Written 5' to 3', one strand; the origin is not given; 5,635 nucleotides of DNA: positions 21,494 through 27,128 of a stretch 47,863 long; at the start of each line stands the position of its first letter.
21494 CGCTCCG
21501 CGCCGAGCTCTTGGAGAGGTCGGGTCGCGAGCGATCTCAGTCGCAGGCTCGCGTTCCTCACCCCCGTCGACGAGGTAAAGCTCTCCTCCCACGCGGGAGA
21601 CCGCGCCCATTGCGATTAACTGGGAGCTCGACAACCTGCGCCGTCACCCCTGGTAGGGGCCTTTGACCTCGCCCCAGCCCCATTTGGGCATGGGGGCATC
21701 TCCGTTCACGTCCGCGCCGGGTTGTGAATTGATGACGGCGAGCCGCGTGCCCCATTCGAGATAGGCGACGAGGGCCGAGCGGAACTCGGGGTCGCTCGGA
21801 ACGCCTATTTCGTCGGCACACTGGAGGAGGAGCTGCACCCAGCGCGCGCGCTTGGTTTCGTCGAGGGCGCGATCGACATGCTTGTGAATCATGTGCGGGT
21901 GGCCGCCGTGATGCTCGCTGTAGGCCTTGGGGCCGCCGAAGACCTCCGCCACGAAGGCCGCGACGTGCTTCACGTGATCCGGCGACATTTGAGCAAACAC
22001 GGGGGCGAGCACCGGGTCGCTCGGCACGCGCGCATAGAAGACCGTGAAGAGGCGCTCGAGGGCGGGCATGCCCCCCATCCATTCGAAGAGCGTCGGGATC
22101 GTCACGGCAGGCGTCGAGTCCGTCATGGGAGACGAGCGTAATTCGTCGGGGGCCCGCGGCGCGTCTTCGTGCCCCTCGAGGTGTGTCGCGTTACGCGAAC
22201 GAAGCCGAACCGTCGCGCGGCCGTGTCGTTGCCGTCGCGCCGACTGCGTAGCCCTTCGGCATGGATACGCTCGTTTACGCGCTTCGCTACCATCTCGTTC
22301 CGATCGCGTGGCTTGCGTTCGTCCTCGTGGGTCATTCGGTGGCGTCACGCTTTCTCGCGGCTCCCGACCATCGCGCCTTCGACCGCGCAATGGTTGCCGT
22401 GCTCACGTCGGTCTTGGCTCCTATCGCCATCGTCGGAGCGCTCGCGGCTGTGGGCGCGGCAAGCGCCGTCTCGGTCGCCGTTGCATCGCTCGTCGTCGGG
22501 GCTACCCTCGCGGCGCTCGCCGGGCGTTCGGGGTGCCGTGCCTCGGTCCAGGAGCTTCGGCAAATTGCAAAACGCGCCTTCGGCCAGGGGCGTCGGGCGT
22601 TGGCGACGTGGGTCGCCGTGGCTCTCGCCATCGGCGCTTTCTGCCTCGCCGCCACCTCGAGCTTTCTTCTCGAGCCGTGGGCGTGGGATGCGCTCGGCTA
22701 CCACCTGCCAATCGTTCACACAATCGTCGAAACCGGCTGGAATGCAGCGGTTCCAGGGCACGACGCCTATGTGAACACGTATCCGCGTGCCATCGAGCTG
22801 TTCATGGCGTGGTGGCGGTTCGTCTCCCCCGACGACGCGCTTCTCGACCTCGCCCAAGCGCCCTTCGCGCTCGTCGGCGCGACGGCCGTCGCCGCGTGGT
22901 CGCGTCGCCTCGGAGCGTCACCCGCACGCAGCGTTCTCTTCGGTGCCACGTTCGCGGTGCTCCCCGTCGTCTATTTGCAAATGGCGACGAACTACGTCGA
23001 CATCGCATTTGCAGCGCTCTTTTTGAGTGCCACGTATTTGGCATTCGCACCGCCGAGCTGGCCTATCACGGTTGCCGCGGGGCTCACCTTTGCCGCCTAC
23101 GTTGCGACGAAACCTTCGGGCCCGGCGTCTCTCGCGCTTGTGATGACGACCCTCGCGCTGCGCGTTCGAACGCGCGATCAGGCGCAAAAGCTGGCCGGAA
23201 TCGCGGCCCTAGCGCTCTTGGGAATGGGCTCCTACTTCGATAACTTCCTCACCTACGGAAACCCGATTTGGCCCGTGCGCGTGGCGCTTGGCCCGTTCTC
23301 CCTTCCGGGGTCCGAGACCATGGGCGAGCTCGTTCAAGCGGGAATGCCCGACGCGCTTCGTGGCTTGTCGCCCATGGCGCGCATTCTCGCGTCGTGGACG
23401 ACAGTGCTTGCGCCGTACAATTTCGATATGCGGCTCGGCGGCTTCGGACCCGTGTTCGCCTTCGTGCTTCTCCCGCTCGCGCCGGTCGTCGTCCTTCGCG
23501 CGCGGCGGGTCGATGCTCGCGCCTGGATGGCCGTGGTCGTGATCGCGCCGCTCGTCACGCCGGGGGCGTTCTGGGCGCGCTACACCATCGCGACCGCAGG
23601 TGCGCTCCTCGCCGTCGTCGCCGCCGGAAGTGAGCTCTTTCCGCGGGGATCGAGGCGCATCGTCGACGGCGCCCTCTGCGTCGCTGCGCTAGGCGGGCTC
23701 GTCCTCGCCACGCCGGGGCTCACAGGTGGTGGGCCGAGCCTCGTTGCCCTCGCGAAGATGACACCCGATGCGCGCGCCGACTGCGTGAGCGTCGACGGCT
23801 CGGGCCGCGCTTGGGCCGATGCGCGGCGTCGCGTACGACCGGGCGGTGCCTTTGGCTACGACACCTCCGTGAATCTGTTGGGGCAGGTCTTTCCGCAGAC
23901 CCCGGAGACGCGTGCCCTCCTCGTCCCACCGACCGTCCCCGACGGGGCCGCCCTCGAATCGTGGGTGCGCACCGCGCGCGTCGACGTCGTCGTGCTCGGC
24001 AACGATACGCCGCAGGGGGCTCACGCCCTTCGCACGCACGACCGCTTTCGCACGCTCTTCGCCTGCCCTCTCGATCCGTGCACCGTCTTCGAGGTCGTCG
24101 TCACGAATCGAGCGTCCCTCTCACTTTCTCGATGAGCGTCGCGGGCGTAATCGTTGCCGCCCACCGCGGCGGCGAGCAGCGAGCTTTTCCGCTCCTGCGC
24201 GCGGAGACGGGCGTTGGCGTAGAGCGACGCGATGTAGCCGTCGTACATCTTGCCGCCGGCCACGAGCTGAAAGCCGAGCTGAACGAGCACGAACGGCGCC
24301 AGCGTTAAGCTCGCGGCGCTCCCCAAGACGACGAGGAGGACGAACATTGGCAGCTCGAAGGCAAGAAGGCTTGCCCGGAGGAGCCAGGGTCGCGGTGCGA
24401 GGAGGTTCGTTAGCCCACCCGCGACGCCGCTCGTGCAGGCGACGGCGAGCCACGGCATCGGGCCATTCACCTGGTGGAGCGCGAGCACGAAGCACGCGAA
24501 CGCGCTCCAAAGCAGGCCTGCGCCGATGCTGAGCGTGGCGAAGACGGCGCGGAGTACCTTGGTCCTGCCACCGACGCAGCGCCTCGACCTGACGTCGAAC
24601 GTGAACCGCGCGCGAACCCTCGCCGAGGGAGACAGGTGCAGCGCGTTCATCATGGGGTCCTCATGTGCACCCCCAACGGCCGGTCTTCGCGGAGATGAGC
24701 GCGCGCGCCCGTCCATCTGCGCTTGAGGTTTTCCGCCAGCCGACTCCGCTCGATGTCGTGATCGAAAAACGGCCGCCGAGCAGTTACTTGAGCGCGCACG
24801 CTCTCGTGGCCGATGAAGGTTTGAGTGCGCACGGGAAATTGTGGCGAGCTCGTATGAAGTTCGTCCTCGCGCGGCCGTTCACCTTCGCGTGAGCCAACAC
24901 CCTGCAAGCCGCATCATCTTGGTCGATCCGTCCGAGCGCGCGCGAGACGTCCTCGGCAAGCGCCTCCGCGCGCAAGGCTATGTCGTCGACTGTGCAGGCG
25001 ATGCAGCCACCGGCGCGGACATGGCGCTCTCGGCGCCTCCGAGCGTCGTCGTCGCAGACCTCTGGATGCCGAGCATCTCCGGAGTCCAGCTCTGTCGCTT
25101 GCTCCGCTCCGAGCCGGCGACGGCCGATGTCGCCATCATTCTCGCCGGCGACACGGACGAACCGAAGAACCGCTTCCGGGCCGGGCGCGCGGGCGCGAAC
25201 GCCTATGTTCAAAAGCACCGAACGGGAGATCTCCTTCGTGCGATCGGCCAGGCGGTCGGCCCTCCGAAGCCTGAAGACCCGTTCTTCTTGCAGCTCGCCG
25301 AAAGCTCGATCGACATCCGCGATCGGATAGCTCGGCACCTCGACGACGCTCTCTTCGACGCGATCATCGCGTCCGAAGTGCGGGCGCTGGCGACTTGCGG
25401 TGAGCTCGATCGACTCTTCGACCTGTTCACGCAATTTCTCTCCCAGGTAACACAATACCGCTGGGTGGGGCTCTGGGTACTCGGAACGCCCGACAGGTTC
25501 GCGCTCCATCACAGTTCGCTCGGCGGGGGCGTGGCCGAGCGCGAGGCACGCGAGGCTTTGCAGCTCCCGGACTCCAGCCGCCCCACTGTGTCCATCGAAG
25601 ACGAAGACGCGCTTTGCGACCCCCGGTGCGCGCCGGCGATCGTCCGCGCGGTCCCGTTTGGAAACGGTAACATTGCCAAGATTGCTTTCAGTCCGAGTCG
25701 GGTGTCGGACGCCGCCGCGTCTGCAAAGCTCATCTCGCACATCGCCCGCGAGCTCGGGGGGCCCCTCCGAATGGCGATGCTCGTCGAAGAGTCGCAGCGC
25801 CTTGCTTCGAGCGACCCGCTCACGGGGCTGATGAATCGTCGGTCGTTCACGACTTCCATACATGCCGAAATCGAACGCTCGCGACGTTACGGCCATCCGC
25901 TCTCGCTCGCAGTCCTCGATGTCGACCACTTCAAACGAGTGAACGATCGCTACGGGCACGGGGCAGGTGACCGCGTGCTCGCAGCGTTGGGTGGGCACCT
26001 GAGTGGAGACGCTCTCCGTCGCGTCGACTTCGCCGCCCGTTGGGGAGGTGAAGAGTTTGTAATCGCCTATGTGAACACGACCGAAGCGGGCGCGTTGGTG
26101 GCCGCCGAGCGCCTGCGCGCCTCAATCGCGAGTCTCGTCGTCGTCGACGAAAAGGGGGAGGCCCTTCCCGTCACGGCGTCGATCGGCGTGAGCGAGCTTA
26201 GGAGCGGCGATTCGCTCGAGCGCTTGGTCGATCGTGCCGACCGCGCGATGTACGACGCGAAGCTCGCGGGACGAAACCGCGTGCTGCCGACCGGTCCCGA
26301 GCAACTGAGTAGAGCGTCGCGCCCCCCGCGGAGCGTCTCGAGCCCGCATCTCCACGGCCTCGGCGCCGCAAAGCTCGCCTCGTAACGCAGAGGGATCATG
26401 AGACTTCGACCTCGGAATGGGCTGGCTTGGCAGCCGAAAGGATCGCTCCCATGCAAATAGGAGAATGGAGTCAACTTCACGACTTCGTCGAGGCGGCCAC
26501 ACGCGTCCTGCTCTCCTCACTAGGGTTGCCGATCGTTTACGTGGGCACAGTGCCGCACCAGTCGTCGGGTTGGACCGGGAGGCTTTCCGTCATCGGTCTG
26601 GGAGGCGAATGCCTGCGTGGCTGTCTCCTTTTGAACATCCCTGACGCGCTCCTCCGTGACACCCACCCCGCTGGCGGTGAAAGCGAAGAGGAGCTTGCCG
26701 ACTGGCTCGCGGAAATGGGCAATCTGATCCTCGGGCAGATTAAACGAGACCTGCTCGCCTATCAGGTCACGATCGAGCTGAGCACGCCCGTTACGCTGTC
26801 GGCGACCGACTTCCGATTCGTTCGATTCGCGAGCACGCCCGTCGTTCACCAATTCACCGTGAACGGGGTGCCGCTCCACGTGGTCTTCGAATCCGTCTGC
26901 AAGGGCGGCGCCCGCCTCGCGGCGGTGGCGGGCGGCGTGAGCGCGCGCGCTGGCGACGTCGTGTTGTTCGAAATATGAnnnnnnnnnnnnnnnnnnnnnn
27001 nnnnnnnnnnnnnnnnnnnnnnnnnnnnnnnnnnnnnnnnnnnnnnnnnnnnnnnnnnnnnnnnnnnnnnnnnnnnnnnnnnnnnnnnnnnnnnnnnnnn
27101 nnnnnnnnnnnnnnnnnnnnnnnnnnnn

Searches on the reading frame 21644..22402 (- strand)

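Call 48: search_protein_families(library=pfam, proteins=[window:21644-22402:-], max_evalue=0.0001)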
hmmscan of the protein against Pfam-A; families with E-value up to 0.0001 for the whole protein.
window:21644-22402:- (252 aa): 1 family
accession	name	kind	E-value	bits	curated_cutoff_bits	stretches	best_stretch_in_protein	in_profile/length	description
PF01152.27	Bac_globin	-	1.5e-15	57.9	21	1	104-203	1-102/121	Bacterial-like globin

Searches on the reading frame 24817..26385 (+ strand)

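Call 48: search_protein_families(library=pfam, proteins=[window:24817-26385:+], max_evalue=0.0001)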
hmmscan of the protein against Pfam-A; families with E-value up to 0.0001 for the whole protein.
window:24817-26385:+ (522 aa): 2 families
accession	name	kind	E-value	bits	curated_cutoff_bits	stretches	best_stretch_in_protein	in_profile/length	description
PF00990.26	GGDEF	-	1e-42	146.1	23.8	1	331-488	2-161/161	Diguanylate cyclase, GGDEF domain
PF00072.30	Response_reg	-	7.5e-14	52.3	30.2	1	33-140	1-106/111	Response regulator receiver domain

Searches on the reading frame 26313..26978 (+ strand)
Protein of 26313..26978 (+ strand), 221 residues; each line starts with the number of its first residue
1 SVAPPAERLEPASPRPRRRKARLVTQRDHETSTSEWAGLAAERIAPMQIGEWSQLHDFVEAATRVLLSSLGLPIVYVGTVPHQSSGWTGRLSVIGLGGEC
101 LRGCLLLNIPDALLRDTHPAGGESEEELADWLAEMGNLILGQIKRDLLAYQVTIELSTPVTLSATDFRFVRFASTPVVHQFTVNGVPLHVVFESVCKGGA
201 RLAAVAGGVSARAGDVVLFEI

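Call 48: search_protein_families(library=pfam, proteins=[window:26313-26978:+], max_evalue=0.0001)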
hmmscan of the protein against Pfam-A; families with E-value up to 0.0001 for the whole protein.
window:26313-26978:+ (221 aa): 1 family
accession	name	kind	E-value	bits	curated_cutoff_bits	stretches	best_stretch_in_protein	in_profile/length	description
PF13690.11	CheX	-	1.3e-09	38.4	27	1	92-169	3-80/94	Chemotaxis phosphatase CheX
